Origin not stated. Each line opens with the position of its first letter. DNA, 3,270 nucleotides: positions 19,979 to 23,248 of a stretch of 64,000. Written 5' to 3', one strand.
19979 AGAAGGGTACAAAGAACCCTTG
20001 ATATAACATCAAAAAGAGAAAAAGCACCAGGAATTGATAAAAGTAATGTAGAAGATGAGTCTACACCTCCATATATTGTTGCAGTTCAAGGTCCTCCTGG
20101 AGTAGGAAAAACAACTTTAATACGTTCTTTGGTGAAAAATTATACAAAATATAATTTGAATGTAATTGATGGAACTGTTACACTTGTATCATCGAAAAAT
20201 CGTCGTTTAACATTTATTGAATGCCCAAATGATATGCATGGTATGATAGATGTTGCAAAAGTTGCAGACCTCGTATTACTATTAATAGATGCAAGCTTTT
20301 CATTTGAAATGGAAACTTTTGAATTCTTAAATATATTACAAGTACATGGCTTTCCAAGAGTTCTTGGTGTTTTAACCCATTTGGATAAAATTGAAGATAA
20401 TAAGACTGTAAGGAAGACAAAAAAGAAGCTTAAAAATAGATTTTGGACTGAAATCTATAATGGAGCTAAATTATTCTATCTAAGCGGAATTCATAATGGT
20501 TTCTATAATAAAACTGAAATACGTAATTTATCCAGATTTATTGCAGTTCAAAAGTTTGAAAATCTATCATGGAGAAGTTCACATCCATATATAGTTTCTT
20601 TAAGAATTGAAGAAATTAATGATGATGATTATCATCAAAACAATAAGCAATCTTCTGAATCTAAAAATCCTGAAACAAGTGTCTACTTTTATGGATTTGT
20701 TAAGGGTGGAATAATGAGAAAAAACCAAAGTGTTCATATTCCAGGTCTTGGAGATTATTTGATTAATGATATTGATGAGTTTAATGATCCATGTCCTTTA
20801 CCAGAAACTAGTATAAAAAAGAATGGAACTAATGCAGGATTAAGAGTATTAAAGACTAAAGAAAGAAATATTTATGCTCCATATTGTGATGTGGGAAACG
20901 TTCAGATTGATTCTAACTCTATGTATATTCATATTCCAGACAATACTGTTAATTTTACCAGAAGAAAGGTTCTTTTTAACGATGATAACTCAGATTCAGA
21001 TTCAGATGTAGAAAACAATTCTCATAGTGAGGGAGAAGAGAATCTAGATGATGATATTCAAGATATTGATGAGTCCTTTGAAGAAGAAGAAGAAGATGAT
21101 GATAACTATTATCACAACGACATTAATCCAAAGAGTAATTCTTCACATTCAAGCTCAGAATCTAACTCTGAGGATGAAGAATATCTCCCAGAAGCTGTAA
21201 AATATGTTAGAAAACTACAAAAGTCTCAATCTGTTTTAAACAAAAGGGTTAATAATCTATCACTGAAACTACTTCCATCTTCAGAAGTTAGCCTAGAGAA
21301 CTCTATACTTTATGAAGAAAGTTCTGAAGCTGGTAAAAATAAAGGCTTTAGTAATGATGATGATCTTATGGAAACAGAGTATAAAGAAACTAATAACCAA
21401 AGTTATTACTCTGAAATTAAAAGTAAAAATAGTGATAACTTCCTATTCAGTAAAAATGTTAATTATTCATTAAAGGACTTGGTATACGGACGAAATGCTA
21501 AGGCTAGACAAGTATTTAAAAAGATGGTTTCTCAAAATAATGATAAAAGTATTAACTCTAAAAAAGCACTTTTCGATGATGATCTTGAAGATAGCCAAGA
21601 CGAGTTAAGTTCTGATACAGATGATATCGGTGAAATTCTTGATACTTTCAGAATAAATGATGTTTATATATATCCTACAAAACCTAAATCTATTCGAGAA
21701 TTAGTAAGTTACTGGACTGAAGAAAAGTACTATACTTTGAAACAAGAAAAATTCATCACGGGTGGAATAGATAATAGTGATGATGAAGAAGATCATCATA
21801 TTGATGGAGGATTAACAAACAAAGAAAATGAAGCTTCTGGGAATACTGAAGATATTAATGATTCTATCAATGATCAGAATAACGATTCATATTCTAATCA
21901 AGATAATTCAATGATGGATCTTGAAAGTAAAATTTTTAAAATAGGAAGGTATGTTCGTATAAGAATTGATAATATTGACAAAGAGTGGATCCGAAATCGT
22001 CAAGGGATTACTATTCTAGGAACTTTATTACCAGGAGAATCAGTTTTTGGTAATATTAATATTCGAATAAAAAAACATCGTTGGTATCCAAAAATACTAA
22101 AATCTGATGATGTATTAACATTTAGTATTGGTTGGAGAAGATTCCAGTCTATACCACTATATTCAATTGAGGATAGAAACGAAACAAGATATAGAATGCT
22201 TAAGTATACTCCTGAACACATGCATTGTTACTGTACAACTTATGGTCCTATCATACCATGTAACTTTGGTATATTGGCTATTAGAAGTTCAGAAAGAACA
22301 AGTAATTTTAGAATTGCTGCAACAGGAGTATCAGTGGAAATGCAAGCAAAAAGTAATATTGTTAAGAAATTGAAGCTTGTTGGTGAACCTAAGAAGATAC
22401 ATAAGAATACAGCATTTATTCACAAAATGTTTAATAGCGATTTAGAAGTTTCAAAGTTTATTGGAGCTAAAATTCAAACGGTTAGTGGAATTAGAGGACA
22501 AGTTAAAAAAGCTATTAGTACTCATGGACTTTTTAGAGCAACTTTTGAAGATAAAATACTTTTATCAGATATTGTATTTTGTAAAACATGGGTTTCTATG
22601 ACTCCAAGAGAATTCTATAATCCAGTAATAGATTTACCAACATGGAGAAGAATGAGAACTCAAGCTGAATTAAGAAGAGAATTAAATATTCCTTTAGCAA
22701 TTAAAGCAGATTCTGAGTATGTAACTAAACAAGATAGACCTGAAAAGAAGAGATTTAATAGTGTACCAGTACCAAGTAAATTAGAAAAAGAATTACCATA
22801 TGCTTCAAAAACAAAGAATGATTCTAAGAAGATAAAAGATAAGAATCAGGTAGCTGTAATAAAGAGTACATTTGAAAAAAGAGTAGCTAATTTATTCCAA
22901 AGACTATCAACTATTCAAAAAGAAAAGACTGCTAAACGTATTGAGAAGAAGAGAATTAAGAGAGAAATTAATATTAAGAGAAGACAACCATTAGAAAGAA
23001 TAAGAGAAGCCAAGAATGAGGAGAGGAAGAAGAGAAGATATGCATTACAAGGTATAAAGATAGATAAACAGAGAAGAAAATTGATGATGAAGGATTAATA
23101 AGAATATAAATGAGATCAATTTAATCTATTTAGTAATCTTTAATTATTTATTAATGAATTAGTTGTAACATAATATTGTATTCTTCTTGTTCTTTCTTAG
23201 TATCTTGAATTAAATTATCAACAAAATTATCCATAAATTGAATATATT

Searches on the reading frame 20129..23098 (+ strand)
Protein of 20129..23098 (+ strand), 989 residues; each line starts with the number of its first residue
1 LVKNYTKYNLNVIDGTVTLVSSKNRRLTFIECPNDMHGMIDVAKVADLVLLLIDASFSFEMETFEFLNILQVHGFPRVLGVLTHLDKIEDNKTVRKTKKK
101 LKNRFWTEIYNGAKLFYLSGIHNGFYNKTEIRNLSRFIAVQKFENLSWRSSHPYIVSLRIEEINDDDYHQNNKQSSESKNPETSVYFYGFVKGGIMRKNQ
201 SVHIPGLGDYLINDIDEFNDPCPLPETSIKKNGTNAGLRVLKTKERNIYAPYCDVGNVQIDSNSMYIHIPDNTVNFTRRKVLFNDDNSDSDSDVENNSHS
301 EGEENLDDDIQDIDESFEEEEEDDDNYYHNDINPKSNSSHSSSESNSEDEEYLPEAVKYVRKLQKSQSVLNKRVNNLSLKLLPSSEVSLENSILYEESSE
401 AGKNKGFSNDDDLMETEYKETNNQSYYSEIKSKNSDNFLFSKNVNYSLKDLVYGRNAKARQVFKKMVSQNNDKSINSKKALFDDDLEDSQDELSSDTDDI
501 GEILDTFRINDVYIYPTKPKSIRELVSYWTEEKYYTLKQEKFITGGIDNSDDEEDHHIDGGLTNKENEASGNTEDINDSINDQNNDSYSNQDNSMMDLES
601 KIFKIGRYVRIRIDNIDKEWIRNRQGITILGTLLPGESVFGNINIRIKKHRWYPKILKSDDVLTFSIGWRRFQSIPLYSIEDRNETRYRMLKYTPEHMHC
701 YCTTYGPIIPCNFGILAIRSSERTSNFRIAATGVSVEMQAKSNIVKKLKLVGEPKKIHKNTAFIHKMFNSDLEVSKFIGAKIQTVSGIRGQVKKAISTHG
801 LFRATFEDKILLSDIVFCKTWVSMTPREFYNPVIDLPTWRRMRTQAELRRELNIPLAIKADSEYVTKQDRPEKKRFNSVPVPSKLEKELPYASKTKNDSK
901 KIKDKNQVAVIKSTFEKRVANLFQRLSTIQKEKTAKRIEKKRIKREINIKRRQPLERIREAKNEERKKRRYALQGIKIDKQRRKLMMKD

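Call 6: search_protein_families(library=pfam, proteins=[window:20129-23098:+])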
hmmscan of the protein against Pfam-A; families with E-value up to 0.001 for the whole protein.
window:20129-23098:+ (989 aa): 4 families
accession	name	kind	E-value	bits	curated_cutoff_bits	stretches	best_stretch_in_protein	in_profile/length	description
PF04950.18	RIBIOP_C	-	3e-83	280.1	25.8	1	561-826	18-291/291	40S ribosome biogenesis protein Tsr1 and BMS1 C-terminal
PF08142.18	AARP2CN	-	1e-19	70.4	23.8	1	142-221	1-73/73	AARP2CN (NUC121) domain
PF22298.2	Tsr1_G-like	-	1.6e-06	28.5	27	1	26-102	51-130/161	Tsr1, G-like domain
PF00009.33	GTP_EFTU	-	1.6e-05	25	26.5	1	17-123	61-172/188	Elongation factor Tu GTP binding domain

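Call 7: find_homologous_proteins(query=window:20129-23098:+, max_evalue=1e-30)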
Query window:20129-23098:+ (989 aa): 3545 proteins with E <= 1e-30 among 8000 candidates; the best 120 are listed.
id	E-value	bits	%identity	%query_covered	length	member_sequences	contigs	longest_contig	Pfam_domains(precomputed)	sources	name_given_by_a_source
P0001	0.0e+0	2171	98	100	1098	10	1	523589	PF08142.19,PF04950.19,PF00009.34,PF22298.3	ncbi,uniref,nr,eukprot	ncbi:AAA-type ATPase/40S ribosome biogenesis Tsr1 and BMS1 C-terminal/AARP2CN (NUC121) domain-contai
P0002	0.0e+0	2163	98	100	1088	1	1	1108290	PF08142.19,PF04950.19,PF00009.34,PF22298.3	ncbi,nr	ncbi:AAA-type ATPase [Cryptosporidium tyzzeri]|nr:AAA-type ATPase [Cryptosporidium tyzzeri]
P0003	0.0e+0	2048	91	100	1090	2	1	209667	PF08142.19,PF04950.19,PF00009.34,PF22298.3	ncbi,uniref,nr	ncbi:Protein of unknown function (DUF663) family protein [Cryptosporidium meleagridis]|uniref:Bms1-t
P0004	0.0e+0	1910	86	100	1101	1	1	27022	PF08142.19,PF04950.19,PF00009.34,PF22298.3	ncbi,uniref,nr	ncbi:BMS1 like GTpase involved in ribosome biogenesis [Cryptosporidium sp. chipmunk genotype I]|unir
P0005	0.0e+0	1838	83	100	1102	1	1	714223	PF08142.19,PF04950.19,PF00009.34,PF22298.3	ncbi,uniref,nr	ncbi:BMS1 like GTPase [Cryptosporidium ubiquitum]|uniref:BMS1 like GTPase n=1 Tax=Cryptosporidium ub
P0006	0.0e+0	1721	78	100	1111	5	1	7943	PF08142.19,PF04950.19,PF00009.34,PF22298.3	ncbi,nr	ncbi:BMS1 like GTPase [Cryptosporidium canis]|nr:BMS1 like GTPase [Cryptosporidium canis]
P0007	0.0e+0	1698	77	100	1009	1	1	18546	PF08142.19,PF04950.19,PF00009.34,PF22298.3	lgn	-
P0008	0.0e+0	1593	73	100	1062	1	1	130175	PF08142.19,PF04950.19,PF00009.34,PF13401.13,PF22298.3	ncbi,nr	ncbi:ribosome biogenesis protein BMS1 [Cryptosporidium felis]|nr:ribosome biogenesis protein BMS1 [C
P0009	0.0e+0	1536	70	100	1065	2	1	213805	PF08142.19,PF04950.19,PF00009.34,PF22298.3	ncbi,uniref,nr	ncbi:BMS1 like GTpase involved in ribosome biogenesis [Cryptosporidium bovis]|uniref:BMS1 like GTpas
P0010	0.0e+0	1529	71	100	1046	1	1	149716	PF08142.19,PF04950.19,PF00009.34,PF22298.3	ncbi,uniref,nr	ncbi:BMS1 like GTpase involved in ribosome biogenesis [Cryptosporidium ryanae]|uniref:BMS1 like GTpa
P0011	0.0e+0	1221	57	100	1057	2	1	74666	PF08142.19,PF04950.19,PF00009.34,PF22298.3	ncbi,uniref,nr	ncbi:hypothetical protein cand_025150 [Cryptosporidium andersoni]|uniref:Bms1-type G domain-containi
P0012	0.0e+0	1206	56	100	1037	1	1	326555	PF08142.19,PF04950.19,PF00009.34,PF22298.3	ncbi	ncbi:hypothetical protein ACR3K2_00050 [Cryptosporidium serpentis]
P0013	2.3e-228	779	44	48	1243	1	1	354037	PF08142.19,PF04950.19,PF00009.34,PF22298.3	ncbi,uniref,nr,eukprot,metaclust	ncbi:unnamed protein product [Vitrella brassicaformis CCMP3155]|uniref:Bms1-type G domain-containing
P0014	1.1e-213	730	40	51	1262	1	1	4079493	PF08142.19,PF04950.19,PF00009.34,PF22298.3,PF13191.13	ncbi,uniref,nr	ncbi:AARP2CN (NUC121) domain-containing protein [Besnoitia besnoiti]|uniref:AARP2CN (NUC121) domain-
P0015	3.7e-212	725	37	65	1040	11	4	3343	PF08142.19,PF04950.19,PF00009.34,PF22298.3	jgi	-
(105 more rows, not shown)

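Call 18: find_encoding_contigs(protein=P0003, flank=3000, max_places=1)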
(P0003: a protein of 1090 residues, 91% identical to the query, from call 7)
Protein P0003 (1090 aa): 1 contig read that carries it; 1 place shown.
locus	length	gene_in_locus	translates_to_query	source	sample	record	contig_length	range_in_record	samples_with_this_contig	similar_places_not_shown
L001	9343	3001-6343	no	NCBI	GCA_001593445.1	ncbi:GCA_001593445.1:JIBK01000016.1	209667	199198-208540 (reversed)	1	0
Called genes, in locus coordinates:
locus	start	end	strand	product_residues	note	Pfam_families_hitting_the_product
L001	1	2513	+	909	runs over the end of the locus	PF01496:V_ATPase_I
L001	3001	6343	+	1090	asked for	PF00009:GTP_EFTU (faint), PF22298:Tsr1_G-like (weak), PF08142:AARP2CN, PF04950:RIBIOP_C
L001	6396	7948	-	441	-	PF01896:DNA_primase_S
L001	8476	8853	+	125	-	PF26729:TMA17_helical (weak)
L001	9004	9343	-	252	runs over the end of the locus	PF01255:Prenyltransf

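Call 19: find_encoding_contigs(protein=P0005, flank=3000, max_places=1)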
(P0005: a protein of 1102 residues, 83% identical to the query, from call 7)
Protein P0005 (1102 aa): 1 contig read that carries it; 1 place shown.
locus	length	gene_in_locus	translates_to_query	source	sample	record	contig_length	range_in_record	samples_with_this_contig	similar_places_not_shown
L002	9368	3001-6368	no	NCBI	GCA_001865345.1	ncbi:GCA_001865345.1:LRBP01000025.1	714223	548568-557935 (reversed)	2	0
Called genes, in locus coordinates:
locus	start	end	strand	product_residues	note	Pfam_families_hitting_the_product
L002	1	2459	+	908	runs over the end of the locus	PF01496:V_ATPase_I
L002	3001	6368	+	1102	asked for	PF00009:GTP_EFTU (faint), PF22298:Tsr1_G-like (weak), PF08142:AARP2CN, PF04950:RIBIOP_C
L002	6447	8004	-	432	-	PF01896:DNA_primase_S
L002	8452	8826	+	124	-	PF26729:TMA17_helical (weak)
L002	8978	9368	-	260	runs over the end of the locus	PF01255:Prenyltransf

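Call 20: find_encoding_contigs(protein=P0008, flank=3000, max_places=1)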
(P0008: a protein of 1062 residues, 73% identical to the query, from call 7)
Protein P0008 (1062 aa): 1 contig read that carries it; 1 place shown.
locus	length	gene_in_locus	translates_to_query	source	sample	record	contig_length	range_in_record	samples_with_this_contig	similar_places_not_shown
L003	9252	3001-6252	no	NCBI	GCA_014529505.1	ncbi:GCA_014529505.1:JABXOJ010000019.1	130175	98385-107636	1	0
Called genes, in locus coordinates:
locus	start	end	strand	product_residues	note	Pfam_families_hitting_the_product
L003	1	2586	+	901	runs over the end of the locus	PF01496:V_ATPase_I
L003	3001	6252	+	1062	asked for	PF00009:GTP_EFTU (faint), PF13401:AAA_22 (faint), PF22298:Tsr1_G-like (weak), PF08142:AARP2CN, PF04950:RIBIOP_C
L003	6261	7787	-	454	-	PF01896:DNA_primase_S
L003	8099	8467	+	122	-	-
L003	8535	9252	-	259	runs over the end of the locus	PF01255:Prenyltransf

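Call 44: find_encoding_contigs(protein=P0004, flank=3000, max_places=1)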
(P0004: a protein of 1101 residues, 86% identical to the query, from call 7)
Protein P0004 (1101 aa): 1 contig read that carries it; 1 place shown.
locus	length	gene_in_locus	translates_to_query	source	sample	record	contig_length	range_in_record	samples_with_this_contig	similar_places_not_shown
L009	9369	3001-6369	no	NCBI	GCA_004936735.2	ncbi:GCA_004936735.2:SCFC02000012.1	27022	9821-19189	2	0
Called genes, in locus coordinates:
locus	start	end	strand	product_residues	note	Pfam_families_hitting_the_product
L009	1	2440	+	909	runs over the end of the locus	PF01496:V_ATPase_I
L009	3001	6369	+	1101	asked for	PF00009:GTP_EFTU (faint), PF22298:Tsr1_G-like (weak), PF08142:AARP2CN, PF04950:RIBIOP_C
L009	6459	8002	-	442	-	PF01896:DNA_primase_S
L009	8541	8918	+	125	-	PF26729:TMA17_helical (weak)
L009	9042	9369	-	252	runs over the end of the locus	PF01255:Prenyltransf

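Call 45: find_encoding_contigs(protein=P0006, flank=3000, max_places=1)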
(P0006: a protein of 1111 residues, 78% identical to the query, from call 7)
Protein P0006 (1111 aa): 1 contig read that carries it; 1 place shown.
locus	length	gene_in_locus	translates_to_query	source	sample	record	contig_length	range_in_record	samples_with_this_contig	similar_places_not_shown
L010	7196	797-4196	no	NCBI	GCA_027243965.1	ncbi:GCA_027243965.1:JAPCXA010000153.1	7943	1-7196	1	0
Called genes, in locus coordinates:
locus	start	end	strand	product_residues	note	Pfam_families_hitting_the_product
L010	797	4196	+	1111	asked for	PF00009:GTP_EFTU (faint), PF22298:Tsr1_G-like (weak), PF08142:AARP2CN, PF04950:RIBIOP_C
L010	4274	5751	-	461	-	PF01896:DNA_primase_S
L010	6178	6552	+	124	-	PF26729:TMA17_helical (weak)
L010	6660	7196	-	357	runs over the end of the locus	PF01255:Prenyltransf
